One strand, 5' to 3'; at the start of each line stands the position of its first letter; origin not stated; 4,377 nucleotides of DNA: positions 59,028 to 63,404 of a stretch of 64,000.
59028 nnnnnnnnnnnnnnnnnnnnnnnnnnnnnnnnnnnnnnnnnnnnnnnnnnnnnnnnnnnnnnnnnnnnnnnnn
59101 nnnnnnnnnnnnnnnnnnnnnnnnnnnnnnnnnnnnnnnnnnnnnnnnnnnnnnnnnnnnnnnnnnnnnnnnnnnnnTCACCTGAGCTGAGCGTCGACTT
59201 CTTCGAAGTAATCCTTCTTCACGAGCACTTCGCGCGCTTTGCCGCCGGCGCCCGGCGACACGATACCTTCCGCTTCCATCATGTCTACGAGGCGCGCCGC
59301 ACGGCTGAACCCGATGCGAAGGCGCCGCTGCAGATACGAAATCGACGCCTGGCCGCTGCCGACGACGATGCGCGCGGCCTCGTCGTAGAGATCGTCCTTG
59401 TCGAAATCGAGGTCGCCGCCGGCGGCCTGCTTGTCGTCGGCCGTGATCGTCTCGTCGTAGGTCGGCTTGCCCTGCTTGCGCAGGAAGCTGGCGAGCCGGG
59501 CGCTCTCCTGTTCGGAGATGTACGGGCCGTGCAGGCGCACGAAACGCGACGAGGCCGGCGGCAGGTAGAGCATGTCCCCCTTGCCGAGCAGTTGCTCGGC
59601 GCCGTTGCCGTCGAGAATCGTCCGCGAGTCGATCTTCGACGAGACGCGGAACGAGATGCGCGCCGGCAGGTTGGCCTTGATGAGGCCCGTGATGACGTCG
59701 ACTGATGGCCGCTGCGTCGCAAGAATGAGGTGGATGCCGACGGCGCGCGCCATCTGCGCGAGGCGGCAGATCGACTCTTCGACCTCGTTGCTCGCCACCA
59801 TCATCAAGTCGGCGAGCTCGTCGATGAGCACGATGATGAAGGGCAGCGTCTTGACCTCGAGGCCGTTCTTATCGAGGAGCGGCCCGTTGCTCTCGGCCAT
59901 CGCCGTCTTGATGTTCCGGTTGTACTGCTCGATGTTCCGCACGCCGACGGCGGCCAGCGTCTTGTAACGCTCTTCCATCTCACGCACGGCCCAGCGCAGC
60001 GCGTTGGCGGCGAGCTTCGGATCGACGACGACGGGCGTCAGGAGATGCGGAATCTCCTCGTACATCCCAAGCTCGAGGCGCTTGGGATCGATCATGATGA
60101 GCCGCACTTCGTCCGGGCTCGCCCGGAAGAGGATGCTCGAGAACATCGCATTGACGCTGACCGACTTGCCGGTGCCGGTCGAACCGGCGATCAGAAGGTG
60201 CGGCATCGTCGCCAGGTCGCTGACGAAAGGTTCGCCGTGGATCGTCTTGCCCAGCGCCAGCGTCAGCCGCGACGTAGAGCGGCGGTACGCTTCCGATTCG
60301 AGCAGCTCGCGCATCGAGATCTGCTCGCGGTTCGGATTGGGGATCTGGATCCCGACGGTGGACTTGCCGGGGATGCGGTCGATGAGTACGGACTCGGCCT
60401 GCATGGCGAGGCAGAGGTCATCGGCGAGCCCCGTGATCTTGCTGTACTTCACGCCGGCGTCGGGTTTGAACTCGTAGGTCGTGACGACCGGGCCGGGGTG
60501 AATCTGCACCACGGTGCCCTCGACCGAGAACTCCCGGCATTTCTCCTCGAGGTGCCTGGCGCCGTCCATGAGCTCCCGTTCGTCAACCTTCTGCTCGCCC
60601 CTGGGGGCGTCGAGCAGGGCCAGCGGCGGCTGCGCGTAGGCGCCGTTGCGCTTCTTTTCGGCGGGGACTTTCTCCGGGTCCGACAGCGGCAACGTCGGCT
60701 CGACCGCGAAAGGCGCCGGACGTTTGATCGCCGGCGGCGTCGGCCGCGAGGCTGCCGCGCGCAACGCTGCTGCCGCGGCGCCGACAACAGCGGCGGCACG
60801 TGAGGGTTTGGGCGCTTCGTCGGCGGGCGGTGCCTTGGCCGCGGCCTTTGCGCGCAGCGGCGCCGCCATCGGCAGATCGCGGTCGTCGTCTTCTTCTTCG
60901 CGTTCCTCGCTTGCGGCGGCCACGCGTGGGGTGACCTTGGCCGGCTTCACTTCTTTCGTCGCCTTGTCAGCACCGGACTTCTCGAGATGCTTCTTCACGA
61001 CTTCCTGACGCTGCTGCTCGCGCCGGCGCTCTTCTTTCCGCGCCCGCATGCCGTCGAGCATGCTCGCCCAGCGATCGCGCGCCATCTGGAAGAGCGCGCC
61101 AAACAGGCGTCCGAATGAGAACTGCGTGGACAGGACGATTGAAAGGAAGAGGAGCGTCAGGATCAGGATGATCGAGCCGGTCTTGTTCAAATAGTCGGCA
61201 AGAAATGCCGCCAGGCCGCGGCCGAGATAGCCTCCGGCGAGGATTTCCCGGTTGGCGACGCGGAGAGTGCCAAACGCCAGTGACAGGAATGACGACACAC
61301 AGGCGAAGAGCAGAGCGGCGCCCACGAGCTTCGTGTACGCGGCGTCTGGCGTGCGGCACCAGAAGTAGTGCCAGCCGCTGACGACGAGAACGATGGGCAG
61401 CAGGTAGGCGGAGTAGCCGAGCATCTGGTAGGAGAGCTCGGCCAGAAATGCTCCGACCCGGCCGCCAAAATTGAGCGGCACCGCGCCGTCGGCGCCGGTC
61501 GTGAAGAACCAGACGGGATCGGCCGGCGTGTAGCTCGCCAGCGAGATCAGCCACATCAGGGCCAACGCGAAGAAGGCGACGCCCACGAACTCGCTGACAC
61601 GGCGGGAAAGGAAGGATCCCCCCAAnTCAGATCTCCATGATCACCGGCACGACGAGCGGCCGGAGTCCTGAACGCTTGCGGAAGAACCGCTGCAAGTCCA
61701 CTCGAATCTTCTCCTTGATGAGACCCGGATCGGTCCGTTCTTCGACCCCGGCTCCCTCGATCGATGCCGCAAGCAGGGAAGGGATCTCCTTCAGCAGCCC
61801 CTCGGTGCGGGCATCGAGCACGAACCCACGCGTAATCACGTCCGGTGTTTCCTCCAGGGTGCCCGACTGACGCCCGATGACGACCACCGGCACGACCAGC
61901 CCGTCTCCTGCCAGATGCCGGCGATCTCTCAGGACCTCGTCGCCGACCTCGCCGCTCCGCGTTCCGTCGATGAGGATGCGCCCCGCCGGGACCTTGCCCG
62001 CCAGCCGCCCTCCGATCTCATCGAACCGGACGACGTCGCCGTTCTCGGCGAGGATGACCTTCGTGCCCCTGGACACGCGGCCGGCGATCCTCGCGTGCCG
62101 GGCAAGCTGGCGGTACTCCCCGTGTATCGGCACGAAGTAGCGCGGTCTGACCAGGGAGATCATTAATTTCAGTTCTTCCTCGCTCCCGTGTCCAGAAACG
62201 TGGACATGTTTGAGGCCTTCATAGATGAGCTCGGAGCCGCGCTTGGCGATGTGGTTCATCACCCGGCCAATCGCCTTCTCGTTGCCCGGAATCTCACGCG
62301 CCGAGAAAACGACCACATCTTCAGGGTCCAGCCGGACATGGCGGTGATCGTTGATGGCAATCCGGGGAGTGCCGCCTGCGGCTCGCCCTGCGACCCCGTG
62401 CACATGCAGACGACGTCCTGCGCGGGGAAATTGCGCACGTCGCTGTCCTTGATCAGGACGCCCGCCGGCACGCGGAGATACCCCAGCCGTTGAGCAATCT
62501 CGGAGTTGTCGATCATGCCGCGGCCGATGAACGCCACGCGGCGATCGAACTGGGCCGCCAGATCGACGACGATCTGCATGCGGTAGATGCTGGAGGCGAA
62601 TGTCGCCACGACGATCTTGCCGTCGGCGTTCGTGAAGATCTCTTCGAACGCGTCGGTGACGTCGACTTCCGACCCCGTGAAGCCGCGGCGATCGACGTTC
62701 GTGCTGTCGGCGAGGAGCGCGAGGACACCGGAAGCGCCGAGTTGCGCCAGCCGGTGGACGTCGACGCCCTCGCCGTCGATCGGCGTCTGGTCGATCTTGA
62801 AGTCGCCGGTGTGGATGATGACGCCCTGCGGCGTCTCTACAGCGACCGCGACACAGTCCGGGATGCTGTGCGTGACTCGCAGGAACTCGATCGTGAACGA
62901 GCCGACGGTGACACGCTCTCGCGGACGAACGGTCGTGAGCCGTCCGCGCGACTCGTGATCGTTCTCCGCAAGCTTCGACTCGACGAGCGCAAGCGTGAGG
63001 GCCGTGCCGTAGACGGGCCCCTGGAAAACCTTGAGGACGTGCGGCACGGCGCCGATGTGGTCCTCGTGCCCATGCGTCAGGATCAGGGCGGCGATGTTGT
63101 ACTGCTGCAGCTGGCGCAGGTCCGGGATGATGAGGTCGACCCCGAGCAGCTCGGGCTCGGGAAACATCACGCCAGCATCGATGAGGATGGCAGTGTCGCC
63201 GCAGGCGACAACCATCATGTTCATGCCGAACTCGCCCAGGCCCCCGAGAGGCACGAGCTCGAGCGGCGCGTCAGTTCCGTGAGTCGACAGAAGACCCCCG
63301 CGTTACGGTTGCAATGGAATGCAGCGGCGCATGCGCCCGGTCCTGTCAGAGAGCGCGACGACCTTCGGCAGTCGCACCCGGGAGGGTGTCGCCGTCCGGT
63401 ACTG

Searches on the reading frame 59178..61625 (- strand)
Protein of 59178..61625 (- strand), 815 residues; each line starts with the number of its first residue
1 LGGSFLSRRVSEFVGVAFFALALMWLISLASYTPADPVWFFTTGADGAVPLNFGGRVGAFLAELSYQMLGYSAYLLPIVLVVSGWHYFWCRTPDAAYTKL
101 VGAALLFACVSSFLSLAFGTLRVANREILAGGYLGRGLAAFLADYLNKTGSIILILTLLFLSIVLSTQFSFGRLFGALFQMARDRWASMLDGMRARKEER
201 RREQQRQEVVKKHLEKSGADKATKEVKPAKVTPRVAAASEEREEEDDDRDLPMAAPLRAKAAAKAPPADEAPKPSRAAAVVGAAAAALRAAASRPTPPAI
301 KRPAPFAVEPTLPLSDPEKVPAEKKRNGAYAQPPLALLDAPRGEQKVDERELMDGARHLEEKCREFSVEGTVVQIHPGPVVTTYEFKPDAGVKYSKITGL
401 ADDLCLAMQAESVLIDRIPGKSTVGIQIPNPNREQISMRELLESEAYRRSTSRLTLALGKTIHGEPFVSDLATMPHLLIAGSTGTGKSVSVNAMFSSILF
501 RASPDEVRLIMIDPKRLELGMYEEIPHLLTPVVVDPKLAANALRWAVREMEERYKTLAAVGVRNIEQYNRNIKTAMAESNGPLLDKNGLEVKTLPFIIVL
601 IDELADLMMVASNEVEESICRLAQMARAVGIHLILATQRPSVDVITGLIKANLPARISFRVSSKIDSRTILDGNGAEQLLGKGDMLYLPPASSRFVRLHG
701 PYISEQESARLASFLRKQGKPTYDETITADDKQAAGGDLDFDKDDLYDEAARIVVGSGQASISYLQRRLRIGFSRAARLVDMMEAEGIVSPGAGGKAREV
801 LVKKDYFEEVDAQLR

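Call 47: search_protein_families(library=pfam, proteins=[window:59178-61625:-], max_evalue=0.001)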
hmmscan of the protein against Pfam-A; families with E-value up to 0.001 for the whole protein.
window:59178-61625:- (815 aa): 6 families
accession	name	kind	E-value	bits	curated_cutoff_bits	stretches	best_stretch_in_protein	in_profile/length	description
PF01580.24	FtsK_SpoIIIE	-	2.2e-69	233.7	24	1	438-642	2-221/221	FtsK/SpoIIIE family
PF13491.11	FtsK_4TM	-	1.5e-36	126.1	23.1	1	8-175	2-167/171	4TM region of DNA translocase FtsK/SpoIIIE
PF17854.6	FtsK_alpha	-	1.8e-29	102.4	22.9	1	333-430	2-101/101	FtsK alpha domain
PF09397.16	FtsK_gamma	-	4e-27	94.1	30.6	1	742-802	2-62/63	Ftsk gamma domain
PF12846.13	AAA_10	-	7.4e-05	22.4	27.5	1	473-520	20-63/362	AAA-like domain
PF01935.23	DUF87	-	0.00051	20.6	23.2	0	475-515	24-61/220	Helicase HerA, central domain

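Call 73: list_cluster_members(proteins=[window:59178-61625:-, window:57230-58636:-, window:51089-52735:+, L102:14135-16162:+, L102:7912-9876:-])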
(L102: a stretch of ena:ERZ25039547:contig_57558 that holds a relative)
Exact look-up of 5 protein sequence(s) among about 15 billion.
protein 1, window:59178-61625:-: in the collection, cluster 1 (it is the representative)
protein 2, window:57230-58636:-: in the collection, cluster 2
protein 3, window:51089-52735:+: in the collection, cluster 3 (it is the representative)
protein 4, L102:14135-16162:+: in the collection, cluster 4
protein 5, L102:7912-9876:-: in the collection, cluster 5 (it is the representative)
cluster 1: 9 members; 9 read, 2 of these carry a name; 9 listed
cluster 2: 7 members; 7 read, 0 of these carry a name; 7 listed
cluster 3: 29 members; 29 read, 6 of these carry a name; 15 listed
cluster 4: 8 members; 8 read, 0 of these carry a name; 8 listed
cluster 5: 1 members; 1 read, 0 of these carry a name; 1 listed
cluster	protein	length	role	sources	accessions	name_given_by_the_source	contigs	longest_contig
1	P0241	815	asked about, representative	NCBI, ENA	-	-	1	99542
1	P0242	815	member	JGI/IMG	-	S-DNA-T family DNA segregation ATPase FtsK/SpoIIIE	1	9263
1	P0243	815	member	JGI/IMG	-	DNA segregation ATPase FtsK/SpoIIIE, S-DNA-T family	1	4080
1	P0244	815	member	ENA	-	-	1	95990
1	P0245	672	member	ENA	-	-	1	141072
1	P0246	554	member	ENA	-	-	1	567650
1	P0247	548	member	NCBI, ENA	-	-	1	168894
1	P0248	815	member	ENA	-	-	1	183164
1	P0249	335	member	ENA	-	-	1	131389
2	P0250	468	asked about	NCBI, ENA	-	-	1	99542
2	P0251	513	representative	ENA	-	-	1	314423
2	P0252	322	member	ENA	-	-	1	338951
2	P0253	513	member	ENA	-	-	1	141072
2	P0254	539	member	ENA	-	-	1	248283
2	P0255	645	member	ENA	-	-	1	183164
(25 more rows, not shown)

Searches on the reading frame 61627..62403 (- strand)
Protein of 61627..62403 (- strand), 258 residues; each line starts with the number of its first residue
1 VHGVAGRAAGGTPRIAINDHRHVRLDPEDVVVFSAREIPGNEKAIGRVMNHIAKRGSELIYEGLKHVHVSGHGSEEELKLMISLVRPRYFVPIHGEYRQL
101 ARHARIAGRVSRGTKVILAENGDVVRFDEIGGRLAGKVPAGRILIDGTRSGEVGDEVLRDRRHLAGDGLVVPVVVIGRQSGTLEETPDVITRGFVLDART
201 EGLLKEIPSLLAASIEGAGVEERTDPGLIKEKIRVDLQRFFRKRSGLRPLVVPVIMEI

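Call 47: search_protein_families(library=pfam, proteins=[window:61627-62403:-], max_evalue=0.001)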
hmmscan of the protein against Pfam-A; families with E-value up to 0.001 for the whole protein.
window:61627-62403:- (258 aa): 3 families
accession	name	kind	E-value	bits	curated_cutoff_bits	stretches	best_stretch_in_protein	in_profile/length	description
PF17770.6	RNase_J_C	-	4.1e-22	79.5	23.8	1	157-258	1-102/102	Ribonuclease J C-terminal domain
PF07521.17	RMMBL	-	1.3e-10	41.5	21.6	1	65-105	9-50/63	Zn-dependent metallo-hydrolase RNA specificity domain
PF22505.1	RNase_J_b_CASP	-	5.2e-10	39.6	27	1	4-52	78-126/126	Ribonuclease J, beta-CASP domain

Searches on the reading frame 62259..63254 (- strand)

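Call 47: search_protein_families(library=pfam, proteins=[window:62259-63254:-], max_evalue=0.001)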
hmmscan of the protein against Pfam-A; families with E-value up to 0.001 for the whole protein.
window:62259-63254:- (331 aa): 3 families
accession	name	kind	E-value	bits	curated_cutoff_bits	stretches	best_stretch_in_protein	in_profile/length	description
PF22505.1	RNase_J_b_CASP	-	1.7e-26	92.9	27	1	212-297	2-87/126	Ribonuclease J, beta-CASP domain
PF00753.33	Lactamase_B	-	4.9e-13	49.9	22.7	1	10-154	5-152/196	Metallo-beta-lactamase superfamily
PF12706.13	Lactamase_B_2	-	1.4e-11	44.8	27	1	22-154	2-145/200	Beta-lactamase superfamily domain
